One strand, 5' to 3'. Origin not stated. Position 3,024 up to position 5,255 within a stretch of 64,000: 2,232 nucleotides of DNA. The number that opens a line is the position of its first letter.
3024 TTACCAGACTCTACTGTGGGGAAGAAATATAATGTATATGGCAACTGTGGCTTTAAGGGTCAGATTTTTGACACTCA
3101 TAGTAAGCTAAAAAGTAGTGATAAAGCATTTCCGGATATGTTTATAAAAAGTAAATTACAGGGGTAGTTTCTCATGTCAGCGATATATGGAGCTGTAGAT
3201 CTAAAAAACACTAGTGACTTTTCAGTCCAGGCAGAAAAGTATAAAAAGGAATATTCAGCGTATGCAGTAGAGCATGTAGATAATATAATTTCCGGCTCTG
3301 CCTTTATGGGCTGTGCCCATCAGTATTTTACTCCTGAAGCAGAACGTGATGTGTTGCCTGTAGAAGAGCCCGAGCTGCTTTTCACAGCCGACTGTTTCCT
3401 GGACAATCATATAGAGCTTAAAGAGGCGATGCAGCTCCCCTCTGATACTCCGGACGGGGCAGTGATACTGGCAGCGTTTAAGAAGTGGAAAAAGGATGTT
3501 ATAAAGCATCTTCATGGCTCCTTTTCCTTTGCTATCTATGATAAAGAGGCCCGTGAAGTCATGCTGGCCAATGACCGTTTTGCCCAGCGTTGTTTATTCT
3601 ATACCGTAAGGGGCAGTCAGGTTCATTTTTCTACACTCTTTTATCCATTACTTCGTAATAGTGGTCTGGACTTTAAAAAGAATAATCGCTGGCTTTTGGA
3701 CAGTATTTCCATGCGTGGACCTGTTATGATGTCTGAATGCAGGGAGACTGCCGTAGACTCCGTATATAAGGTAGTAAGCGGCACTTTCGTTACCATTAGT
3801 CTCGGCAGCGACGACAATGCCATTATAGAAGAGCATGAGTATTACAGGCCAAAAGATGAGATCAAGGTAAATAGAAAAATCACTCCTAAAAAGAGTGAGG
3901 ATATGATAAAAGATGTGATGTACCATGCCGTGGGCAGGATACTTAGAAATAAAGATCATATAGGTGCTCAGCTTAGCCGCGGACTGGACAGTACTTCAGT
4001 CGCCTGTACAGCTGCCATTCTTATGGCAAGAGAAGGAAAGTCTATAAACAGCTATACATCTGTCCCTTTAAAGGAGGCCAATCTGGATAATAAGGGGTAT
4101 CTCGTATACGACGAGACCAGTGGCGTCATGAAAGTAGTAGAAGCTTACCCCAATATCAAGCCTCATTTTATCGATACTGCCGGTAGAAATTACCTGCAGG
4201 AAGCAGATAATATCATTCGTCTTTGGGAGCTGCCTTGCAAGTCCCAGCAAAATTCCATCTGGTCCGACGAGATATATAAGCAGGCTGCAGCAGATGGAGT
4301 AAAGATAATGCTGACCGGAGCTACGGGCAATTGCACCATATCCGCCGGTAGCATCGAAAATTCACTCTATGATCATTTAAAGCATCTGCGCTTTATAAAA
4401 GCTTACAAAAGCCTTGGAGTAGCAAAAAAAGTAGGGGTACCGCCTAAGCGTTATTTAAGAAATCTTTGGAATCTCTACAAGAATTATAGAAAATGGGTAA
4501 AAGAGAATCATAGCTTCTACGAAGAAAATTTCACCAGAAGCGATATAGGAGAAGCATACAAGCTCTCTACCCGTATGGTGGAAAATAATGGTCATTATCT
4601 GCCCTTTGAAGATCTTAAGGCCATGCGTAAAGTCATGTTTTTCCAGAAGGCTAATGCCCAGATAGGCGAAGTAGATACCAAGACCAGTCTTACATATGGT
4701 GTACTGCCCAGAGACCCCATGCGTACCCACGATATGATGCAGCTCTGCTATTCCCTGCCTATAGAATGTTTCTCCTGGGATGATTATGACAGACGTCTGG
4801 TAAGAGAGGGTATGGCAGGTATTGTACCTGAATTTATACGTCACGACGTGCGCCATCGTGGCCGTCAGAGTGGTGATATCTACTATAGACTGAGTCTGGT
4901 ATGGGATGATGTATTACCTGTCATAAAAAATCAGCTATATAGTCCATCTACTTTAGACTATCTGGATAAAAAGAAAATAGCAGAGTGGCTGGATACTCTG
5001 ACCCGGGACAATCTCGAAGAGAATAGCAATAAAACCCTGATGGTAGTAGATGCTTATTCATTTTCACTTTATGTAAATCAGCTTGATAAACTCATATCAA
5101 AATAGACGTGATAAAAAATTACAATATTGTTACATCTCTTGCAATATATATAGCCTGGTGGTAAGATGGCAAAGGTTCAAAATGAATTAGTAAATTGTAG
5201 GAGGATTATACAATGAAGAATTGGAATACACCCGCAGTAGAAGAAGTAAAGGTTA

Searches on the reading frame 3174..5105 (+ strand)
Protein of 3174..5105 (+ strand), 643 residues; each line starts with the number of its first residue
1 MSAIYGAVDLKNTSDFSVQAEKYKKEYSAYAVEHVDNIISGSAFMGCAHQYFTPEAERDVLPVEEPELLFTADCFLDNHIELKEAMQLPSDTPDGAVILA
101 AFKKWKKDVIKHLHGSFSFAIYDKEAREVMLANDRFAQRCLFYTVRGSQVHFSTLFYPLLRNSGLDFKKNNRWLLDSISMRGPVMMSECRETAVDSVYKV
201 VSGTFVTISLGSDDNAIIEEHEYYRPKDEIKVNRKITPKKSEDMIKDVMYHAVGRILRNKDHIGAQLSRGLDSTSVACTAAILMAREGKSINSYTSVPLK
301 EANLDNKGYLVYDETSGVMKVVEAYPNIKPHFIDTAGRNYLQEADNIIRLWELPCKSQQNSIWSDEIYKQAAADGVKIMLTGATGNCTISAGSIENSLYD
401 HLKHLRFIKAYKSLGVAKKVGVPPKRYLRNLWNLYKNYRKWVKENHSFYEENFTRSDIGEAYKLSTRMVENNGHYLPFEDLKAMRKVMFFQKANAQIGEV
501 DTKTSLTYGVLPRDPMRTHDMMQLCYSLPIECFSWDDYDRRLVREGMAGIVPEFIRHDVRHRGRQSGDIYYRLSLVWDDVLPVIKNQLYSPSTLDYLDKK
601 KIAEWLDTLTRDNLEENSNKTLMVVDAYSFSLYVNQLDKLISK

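Call 3: search_protein_families(library=ncbifam, proteins=[window:3174-5105:+], max_evalue=10)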
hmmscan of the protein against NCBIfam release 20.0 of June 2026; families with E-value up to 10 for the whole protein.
window:3174-5105:+ (643 aa): 6 families
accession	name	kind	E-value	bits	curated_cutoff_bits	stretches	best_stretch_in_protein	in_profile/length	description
NF033535.1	lass_lactam_cya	exception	7.2e-44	150.4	525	2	1-446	1-430/668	lasso peptide isopeptide bond-forming cyclase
TIGR01536.1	asn_synth_AEB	equivalog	1e-31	110.5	267.1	1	78-557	81-511/517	asparagine synthase (glutamine-hydrolyzing)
TIGR03104.1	trio_amidotrans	equivalog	7.7e-22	77.2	570.1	1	92-278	98-278/589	N-acetylglutaminylglutamine amidotransferase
TIGR03108.1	eps_aminotran_1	hypoth_equivalog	4.3e-15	55.4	816.9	1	91-309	97-303/628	XrtA/PEP-CTERM system amidotransferase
NF006949.0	PRK09431.1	equivalog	1.3e-10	40.5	499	2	91-147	96-152/554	asparagine synthase B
NF033561.1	macrolact_Ik_Al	subfamily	0.0023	16.6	300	1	233-298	184-248/561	albusnodin/ikarugamycin family macrolactam cyclase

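Call 4: search_protein_families(library=pfam, proteins=[window:3174-5105:+], max_evalue=10)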
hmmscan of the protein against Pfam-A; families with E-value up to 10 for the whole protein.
window:3174-5105:+ (643 aa): 4 families
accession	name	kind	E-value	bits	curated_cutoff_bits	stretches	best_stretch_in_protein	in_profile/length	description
PF00733.27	Asn_synthase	-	1.4e-15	58.3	21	1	245-614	2-334/354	Asparagine synthase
PF13537.11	GATase_7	-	7.7e-15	55.4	25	1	67-155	23-117/123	Glutamine amidotransferase domain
PF13522.11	GATase_6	-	1e-10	42.2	27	1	76-153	47-128/130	Glutamine amidotransferase domain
PF12481.13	DUF3700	-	2e-06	27.9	27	1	20-146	31-162/228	Aluminium induced protein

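Call 6: find_encoding_contigs(protein=window:3174-5105:+, flank=10000, max_places=6)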
Protein window:3174-5105:+ (643 aa): no gene with exactly this product is on record in the collection.

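Call 7: find_homologous_proteins(query=window:3174-5105:+, max_evalue=0.00001)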
Query window:3174-5105:+ (643 aa): 80 proteins with E <= 0.00001 among 6628 candidates.
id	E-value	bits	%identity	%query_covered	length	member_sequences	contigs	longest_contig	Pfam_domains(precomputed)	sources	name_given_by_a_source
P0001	0.0e+0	1485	100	100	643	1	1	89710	PF12481.14,PF00733.28,PF13522.12,PF13537.12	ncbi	-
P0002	5.5e-207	707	52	99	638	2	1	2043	PF12481.14,PF00733.28,PF13522.12,PF13537.12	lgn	-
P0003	9.5e-205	700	50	99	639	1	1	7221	PF00733.28,PF13522.12,PF13537.12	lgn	-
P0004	8.4e-202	690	51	99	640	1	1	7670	PF00733.28,PF13522.12,PF13537.12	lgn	-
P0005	4.0e-200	684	49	99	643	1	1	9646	PF00733.28,PF13522.12,PF13537.12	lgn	-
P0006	1.8e-199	682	50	99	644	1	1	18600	PF00733.28,PF13522.12,PF13537.12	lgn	-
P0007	1.6e-196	673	48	99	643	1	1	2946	PF00733.28,PF13522.12,PF13537.12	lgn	-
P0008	1.1e-195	670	48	99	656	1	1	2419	PF00733.28,PF13522.12,PF13537.12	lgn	-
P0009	5.7e-192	658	48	99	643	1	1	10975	PF00733.28,PF13522.12,PF13537.12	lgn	-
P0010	2.1e-191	656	48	99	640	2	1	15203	PF00733.28,PF13522.12,PF13537.12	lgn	-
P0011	3.9e-191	655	46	99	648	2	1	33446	PF00733.28,PF13522.12,PF13537.12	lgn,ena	-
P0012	3.7e-190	652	48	95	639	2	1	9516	PF00733.28,PF13522.12,PF13537.12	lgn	-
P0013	1.4e-185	636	47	99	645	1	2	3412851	PF00733.28,PF13522.12,PF13537.12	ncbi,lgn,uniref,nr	ncbi:asparagine synthase-related protein [Pseudobutyrivibrio xylanivorans]|uniref:asparagine synthas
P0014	4.2e-184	632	46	100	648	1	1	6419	PF00733.28,PF13522.12,PF13537.12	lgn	-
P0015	5.5e-183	628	46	100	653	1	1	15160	PF00733.28,PF13522.12,PF13537.12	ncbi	-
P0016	6.2e-183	628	46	100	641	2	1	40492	PF00733.28,PF13522.12,PF13537.12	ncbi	-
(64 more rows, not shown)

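Call 11: find_related_loci(query=A2, collection=genome_contigs, flank=10000)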
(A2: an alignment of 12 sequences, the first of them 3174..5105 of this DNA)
Query A2 (643 aa) in genome_contigs; peptide patterns used: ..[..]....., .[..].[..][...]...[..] (x = any residue, [..] = any of these).
24 stretches matched a pattern; 6 encode a relative of the query (tblastn E <= 1e-3); 6 distinct loci.
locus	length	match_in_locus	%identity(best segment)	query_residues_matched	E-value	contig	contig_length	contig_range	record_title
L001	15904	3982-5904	46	1-640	0e+0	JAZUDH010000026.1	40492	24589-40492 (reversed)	MAG: Lachnospiraceae bacterium isolate T1900045310_TH20190080.MAGScoT_cleanbin_000005 SGB_6215_k141_1402670, whole genom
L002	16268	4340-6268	43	1-639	2e-180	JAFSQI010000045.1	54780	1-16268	MAG: Butyrivibrio sp. isolate RGIG3377 Goat_Reticulum.Co__c860666, whole genome shotgun sequence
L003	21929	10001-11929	42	1-639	4e-174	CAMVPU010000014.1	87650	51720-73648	MAG TPA_asm: uncultured Butyrivibrio sp. isolate SRR8387718_bin.50_metaWRAP_v1.3_MAG genome assembly, contig: ERZ1420954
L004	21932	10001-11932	41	1-640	2e-163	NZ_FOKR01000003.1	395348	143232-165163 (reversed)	Butyrivibrio sp. YAB3001, whole genome shotgun sequence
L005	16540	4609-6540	39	1-641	5e-148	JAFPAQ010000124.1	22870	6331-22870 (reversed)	MAG: Lachnospiraceae bacterium isolate RGIG970 Dairy_cattle_Rectum-6__c413450, whole genome shotgun sequence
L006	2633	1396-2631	48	1-410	3e-133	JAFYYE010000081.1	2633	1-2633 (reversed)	MAG: Pseudobutyrivibrio sp. isolate RGIG7529 Water_buffalos_Omasum-1__c125465, whole genome shotgun sequence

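Call 13: find_encoding_contigs(protein=P0001, flank=10000, max_places=3)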
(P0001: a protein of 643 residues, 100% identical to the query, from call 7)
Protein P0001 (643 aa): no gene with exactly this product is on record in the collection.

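Call 14: find_encoding_contigs(protein=P0013, flank=10000, max_places=3)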
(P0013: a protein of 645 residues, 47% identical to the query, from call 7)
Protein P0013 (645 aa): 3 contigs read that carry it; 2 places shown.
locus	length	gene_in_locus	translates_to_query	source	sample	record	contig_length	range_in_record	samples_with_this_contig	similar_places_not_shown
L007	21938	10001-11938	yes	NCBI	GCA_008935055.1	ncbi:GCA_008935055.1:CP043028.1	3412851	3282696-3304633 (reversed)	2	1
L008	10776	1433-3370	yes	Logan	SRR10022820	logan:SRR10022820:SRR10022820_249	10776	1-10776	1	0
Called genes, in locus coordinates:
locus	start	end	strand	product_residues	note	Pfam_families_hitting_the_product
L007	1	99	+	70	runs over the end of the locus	PF04023:FeoA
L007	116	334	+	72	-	PF04023:FeoA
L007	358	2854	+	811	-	PF01926:MMR_HSR1, PF02421:FeoB_N, PF09439:SRPRB (weak), PF17910:FeoB_Cyto, PF07670:Gate, PF07664:FeoB_C, PF07670:Gate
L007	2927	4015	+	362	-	PF00535:Glycos_transf_2, PF10111:Glyco_tranf_2_2, PF13641:Glyco_tranf_2_3 (weak)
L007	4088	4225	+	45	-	-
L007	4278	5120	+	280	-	PF14393:DUF4422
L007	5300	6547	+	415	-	PF14907:NTP_transf_5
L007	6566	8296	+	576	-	PF00664:ABC_membrane, PF02463:SMC_N (faint), PF00005:ABC_tran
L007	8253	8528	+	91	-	PF05402:PqqD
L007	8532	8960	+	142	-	PF13471:Transglut_core3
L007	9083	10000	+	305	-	PF07475:Hpr_kinase_C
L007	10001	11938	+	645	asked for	PF13522:GATase_6, PF13537:GATase_7, PF00733:Asn_synthase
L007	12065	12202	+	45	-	-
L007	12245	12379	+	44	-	-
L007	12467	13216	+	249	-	PF00072:Response_reg, PF00486:Trans_reg_C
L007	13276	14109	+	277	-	PF00512:HisKA, PF02518:HATPase_c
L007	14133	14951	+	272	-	PF00149:Metallophos, PF12850:Metallophos_2 (weak)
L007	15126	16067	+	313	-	-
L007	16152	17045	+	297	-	-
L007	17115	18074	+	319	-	PF01408:GFO_IDH_MocA, PF22725:GFO_IDH_MocA_C3 (weak)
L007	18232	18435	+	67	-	PF04024:PspC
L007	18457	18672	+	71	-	-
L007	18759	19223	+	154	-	-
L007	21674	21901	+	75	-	-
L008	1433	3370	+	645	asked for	PF13522:GATase_6, PF13537:GATase_7, PF00733:Asn_synthase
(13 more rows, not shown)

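Call 29: find_encoding_contigs(protein=P0006, flank=10000, max_places=2)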
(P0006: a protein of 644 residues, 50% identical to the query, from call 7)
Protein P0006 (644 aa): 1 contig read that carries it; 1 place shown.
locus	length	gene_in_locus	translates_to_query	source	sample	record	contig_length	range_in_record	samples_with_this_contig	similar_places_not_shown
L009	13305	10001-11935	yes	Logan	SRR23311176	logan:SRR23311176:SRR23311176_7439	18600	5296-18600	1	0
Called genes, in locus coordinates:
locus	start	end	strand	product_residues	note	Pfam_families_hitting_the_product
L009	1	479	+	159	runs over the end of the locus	PF12802:MarR_2, PF01047:MarR (weak)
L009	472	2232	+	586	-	PF00664:ABC_membrane, PF00005:ABC_tran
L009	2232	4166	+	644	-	PF00664:ABC_membrane, PF00005:ABC_tran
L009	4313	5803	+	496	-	PF00209:SNF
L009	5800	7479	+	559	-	PF00664:ABC_membrane, PF00005:ABC_tran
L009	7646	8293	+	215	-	PF00440:TetR_N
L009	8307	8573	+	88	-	PF05402:PqqD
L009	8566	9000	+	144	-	PF13471:Transglut_core3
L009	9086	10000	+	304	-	PF07475:Hpr_kinase_C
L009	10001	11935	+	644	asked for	PF13522:GATase_6, PF13537:GATase_7, PF00733:Asn_synthase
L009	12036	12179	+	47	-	-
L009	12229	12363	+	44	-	-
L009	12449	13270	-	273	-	PF00512:HisKA, PF02518:HATPase_c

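Call 30: find_encoding_contigs(protein=P0011, flank=10000, max_places=2)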
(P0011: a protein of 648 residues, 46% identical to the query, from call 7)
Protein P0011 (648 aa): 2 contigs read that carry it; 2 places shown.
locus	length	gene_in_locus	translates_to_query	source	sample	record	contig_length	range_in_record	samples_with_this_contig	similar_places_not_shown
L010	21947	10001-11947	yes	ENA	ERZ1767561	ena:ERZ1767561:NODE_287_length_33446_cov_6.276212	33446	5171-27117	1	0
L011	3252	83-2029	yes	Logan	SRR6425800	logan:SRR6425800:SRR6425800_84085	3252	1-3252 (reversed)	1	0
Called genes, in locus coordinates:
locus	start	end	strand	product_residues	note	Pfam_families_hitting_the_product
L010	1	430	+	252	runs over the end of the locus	PF08861:DUF1828, PF08862:DUF1829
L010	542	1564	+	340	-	PF04607:RelA_SpoT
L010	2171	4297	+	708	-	-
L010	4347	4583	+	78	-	-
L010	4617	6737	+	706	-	PF02415:Chlam_PMP (faint), PF00196:GerE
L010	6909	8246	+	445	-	-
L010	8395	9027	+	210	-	PF14851:FAM176 (faint)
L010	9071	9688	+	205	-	-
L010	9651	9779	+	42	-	-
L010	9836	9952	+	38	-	PF00293:NUDIX (weak)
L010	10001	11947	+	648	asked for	PF13522:GATase_6, PF13537:GATase_7, PF00733:Asn_synthase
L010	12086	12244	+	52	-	-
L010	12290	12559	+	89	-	-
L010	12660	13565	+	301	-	-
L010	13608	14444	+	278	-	PF04294:VanW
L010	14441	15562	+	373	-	PF00501:AMP-binding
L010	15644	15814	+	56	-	PF13193:AMP-binding_C (weak)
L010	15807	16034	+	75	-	-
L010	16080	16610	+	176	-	-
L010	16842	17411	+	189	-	-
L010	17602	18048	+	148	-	PF04397:LytTR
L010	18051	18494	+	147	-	PF11457:DUF3021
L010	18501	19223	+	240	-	PF00005:ABC_tran, PF13304:AAA_21 (weak)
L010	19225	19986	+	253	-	PF01061:ABC2_membrane, PF12698:ABC2_membrane_3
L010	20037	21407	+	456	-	PF01554:MatE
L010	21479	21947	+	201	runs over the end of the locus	-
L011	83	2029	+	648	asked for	PF13522:GATase_6, PF13537:GATase_7, PF00733:Asn_synthase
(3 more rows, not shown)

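Call 31: find_encoding_contigs(protein=P0010, flank=10000, max_places=2)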
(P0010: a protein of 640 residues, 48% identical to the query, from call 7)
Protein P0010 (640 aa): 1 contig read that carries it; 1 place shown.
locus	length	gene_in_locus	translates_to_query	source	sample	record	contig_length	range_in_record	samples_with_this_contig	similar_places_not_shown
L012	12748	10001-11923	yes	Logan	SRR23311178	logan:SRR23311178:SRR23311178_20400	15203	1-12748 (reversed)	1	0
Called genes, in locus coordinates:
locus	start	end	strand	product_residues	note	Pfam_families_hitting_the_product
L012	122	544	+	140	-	-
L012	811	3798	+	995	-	PF00150:Cellulase (weak), PF07745:Glyco_hydro_53, PF07532:Big_4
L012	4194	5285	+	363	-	PF13676:TIR_2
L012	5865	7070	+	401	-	-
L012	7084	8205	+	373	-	PF00294:PfkB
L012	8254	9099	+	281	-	PF01116:F_bP_aldolase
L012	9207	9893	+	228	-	PF19700:DUF6198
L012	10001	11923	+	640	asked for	PF13522:GATase_6, PF13537:GATase_7, PF00733:Asn_synthase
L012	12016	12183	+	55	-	-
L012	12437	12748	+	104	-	?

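Call 49: search_solved_structures(query=window:3174-5105:+, max_evalue=0.001)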
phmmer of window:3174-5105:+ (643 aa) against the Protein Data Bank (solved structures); distinct sequences matched with E-value up to 0.001: 0.

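Call 62: list_cluster_members(proteins=[P0001, P0082, P0142, P0016, P0011, P0010])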
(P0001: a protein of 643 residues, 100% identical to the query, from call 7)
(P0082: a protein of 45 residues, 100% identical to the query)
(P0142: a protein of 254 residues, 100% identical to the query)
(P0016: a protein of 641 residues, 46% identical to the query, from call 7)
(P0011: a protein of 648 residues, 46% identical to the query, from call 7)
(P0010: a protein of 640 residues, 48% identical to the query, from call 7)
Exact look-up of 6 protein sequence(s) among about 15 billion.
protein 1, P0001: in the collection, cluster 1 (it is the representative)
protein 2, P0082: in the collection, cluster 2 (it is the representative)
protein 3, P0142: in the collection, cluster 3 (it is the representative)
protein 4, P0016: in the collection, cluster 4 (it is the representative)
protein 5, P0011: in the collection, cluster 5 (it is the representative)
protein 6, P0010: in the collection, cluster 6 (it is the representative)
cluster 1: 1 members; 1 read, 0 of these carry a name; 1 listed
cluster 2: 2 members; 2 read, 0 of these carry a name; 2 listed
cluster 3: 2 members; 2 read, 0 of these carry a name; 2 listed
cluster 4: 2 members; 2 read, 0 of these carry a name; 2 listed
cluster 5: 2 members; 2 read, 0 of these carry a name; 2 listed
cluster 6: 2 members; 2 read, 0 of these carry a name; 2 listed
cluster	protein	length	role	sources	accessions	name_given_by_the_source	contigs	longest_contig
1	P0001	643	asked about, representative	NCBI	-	-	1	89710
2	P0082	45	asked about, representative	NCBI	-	-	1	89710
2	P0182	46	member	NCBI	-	-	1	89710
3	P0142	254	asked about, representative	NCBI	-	-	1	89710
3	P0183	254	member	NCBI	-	-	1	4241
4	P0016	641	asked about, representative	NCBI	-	-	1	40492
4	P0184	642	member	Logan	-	-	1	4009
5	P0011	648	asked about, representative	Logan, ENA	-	-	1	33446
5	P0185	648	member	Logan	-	-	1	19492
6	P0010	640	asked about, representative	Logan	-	-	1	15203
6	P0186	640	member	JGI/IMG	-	-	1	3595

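Call 63: find_encoding_contigs(protein=P0183, flank=5000, max_places=2)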
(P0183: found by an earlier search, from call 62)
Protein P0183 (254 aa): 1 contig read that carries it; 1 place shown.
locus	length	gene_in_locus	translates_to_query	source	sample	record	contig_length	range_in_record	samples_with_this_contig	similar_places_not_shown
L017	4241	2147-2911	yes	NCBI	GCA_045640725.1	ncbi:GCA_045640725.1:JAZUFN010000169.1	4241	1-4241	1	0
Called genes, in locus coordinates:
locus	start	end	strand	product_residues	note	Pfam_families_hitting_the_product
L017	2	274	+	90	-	?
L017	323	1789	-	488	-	PF00657:Lipase_GDSL, PF13472:Lipase_GDSL_2, PF00722:Glyco_hydro_16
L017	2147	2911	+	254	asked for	PF13489:Methyltransf_23 (weak), PF13847:Methyltransf_31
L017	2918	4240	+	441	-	?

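Call 66: search_protein_families(library=ncbifam, proteins=[L007:5300-6547:+, L007:6566-8296:+, L007:8253-8528:+, L007:8532-8960:+, L007:9083-10000:+, L007:10001-11938:+, L007:12065-12202:+, L007:12245-12379:+], max_evalue=0.1)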
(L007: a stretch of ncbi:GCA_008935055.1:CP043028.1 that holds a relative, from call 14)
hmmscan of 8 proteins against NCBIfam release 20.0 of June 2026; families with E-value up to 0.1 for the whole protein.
L007:5300-6547:+ (415 aa): 0 families

L007:6566-8296:+ (576 aa): 194 families (the best 25 are shown)
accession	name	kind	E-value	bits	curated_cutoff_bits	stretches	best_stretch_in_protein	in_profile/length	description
TIGR02203.1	MsbA_lipidA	equivalog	7.4e-85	285.5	602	1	18-556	2-546/572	lipid A export permease/ATP-binding protein MsbA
TIGR02204.1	MsbA_rel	hypoth_equivalog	3.9e-84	283.3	780.4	1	16-556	4-552/576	ABC transporter, permease/ATP-binding protein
TIGR03375.1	type_I_sec_LssB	subfamily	4.6e-78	263.2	693.1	1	18-556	137-679/696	type I secretion system permease/ATPase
TIGR01846.1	type_I_sec_HlyB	subfamily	2.2e-75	254.3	725.55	1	18-556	127-669/694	type I secretion system permease/ATPase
TIGR03797.1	NHLM_micro_ABC2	equivalog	3.6e-73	247.2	709.4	1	30-556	136-662/686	NHLP bacteriocin export ABC transporter permease/ATPase subunit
TIGR00958.1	3a01208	subfamily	6.7e-71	239.5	874.6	1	96-557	230-692/711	antigen peptide transporter 2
NF052233.1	CphA_assoc_ABC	equivalog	1.8e-69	234.9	880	1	86-556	250-720/766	cyanophycin metabolism-associated ABC transporter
TIGR02857.1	CydD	equivalog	1e-67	229.3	435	1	32-550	5-528/529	thiol reductant ABC exporter subunit CydD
TIGR03796.1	NHLM_micro_ABC1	equivalog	9e-67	225.8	853.3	1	33-559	157-692/710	NHLP family bacteriocin export ABC transporter peptidase/permease/ATPase subunit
NF045513.1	HepA_fam_ABC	equivalog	9.5e-67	225.8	725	1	69-556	99-586/610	heterocyst formation ABC transporter subunit HepA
NF008381.0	PRK11176.1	equivalog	1.5e-66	225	867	1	48-559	43-559/582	lipid A ABC transporter ATP-binding protein/permease MsbA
TIGR02868.1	CydC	equivalog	2.8e-65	221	329.05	1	99-539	85-530/530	thiol reductant ABC exporter subunit CydC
NF010178.0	PRK13657.1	equivalog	3.1e-64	217.5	733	1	55-556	44-547/588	glucan ABC transporter ATP-binding protein/ permease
NF008364.0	PRK11160.1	equivalog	4.6e-59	200.5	630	1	102-559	95-555/575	heme ABC transporter ATP-binding protein/permease CydC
TIGR01193.1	bacteriocin_ABC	subfamily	1e-58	199.5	523.85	1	33-556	166-686/708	peptide cleavage/export ABC transporter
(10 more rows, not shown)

L007:8253-8528:+ (91 aa): 7 families
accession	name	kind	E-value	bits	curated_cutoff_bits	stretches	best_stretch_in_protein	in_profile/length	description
NF033536.1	lasso_PqqD_Bac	exception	6.7e-22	77.5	80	1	5-88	3-86/88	lasso peptide biosynthesis PqqD family chaperone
TIGR04302.1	geo_PqqD_fam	equivalog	4.8e-09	36.6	100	1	9-89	25-101/102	GeoRSP system PqqD family peptide chaperone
NF033530.1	lasso_PqqD_Strm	exception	5.9e-09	36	70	1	14-87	4-77/78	lasso peptide biosynthesis PqqD family chaperone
NF050069.2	PqqD_rel_WgkC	exception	1.5e-08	34.5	110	1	8-82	6-80/103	PqqD family peptide maturation chaperone WgkC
TIGR04248.1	SCM_PqqD_rel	equivalog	1.1e-05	25.5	100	1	18-88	11-81/84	SynChlorMet cassette protein ScmD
TIGR03859.1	PQQ_PqqD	equivalog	0.0045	16.8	46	1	33-85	26-77/81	pyrroloquinoline quinone biosynthesis peptide chaperone PqqD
NF007126.0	PRK09567.1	equivalog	0.032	12.4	523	1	19-83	519-579/595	NirA family protein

L007:8532-8960:+ (142 aa): 1 family
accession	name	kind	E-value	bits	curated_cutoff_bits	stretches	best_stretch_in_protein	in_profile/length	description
NF033537.1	lasso_biosyn_B2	equivalog_domain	9.4e-19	68.1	33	1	22-139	11-131/132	lasso peptide biosynthesis B2 protein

L007:9083-10000:+ (305 aa): 8 families
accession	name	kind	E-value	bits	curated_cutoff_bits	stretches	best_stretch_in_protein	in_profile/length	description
TIGR00679.1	hpr-ser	equivalog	7.8e-10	38.5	240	1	112-161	131-180/300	HPr(Ser) kinase/phosphatase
TIGR04355.1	HprK_rel_B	hypoth_equivalog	3e-08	33.2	200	1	92-166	125-198/351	HprK-related kinase B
TIGR04352.1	HprK_rel_A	equivalog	4.4e-08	32.6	200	1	84-162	67-145/280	HprK-related kinase A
NF003883.0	PRK05428.2-1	equivalog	3.1e-06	26.7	252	1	122-162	25-65/189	HPr kinase/phosphorylase-related protein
NF003828.1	PRK05416.1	equivalog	0.00028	20.5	244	1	127-154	2-29/278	RNase adapter RapZ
TIGR00152.1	TIGR00152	equivalog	0.004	17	65.55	1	129-198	4-77/188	dephospho-CoA kinase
TIGR04249.1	SCM_chp_ScmC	equivalog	0.03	13.6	125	1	113-158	126-170/292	SynChlorMet cassette protein ScmC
NF006821.0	PRK09344.1-3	subfamily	0.042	12.4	369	1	125-166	223-268/525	phosphoenolpyruvate carboxykinase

L007:10001-11938:+ (645 aa): 6 families
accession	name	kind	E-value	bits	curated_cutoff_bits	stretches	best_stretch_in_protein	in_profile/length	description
NF033535.1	lass_lactam_cya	exception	9.8e-59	199.5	525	2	1-479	1-468/668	lasso peptide isopeptide bond-forming cyclase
TIGR01536.1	asn_synth_AEB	equivalog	3e-32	112.3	267.1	1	96-562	101-511/517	asparagine synthase (glutamine-hydrolyzing)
TIGR03104.1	trio_amidotrans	equivalog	5.3e-19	67.9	570.1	1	96-285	100-282/589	N-acetylglutaminylglutamine amidotransferase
TIGR03108.1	eps_aminotran_1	hypoth_equivalog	2e-16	59.8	816.9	1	96-286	100-281/628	XrtA/PEP-CTERM system amidotransferase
NF006949.0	PRK09431.1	equivalog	1e-11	44.1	499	2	64-155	64-159/554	asparagine synthase B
NF033561.1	macrolact_Ik_Al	subfamily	1e-06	27.7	300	1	237-297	185-244/561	albusnodin/ikarugamycin family macrolactam cyclase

L007:12065-12202:+ (45 aa): 0 families

L007:12245-12379:+ (44 aa): 0 families
